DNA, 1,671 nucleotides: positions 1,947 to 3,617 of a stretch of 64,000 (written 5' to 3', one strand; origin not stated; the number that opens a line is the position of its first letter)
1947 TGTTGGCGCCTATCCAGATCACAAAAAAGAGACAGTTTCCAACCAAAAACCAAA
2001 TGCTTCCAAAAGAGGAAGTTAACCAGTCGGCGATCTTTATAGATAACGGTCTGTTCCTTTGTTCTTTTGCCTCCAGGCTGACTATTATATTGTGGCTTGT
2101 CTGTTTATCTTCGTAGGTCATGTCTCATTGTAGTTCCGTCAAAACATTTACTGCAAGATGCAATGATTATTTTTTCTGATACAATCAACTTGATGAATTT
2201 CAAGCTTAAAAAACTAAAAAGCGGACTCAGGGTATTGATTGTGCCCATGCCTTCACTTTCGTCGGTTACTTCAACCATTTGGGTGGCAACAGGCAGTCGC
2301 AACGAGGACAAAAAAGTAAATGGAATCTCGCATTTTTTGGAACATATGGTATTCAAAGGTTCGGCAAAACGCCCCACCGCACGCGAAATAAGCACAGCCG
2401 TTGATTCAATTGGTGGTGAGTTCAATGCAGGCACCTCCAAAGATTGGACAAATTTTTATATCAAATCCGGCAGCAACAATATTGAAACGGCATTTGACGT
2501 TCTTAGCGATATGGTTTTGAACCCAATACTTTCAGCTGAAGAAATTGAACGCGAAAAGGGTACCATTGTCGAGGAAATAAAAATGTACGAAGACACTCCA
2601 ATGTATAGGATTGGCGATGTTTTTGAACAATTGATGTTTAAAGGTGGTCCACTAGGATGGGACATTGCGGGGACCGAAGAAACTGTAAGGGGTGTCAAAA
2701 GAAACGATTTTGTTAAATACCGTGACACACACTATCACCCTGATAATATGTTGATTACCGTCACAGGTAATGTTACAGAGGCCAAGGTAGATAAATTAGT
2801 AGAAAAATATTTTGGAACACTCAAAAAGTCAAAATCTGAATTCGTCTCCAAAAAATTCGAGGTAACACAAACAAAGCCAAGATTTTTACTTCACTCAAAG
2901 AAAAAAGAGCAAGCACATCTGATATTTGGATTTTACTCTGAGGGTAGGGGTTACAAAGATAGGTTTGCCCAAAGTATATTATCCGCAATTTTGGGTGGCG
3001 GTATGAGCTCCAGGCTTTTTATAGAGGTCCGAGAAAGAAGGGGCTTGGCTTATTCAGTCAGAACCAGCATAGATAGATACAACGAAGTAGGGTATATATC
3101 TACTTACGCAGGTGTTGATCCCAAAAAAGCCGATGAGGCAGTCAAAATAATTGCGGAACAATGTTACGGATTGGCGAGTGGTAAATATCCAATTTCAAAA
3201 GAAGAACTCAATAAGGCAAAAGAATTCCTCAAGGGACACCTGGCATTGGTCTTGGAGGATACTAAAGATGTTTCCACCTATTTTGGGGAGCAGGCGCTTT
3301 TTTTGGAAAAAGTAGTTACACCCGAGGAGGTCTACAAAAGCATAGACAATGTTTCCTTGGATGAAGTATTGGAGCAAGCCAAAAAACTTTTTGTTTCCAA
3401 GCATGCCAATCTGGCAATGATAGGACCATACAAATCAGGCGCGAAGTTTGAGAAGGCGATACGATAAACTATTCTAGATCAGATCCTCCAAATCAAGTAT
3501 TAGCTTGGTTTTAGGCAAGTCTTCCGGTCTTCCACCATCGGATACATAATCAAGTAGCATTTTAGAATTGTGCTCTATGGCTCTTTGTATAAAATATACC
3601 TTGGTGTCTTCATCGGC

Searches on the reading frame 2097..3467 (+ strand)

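Call 109: search_protein_families(library=pfam, proteins=[window:2097-3467:+], max_evalue=0.00001)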
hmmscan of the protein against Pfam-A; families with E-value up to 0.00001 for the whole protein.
window:2097-3467:+ (456 aa): 2 families
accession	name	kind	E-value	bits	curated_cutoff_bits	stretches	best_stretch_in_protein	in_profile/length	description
PF05193.26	Peptidase_M16_C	-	7.8e-43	146.9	23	1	200-376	2-179/181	Peptidase M16 inactive domain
PF00675.25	Peptidase_M16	-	2.5e-36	125.3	22.3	1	46-193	2-148/149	Insulinase (Peptidase family M16)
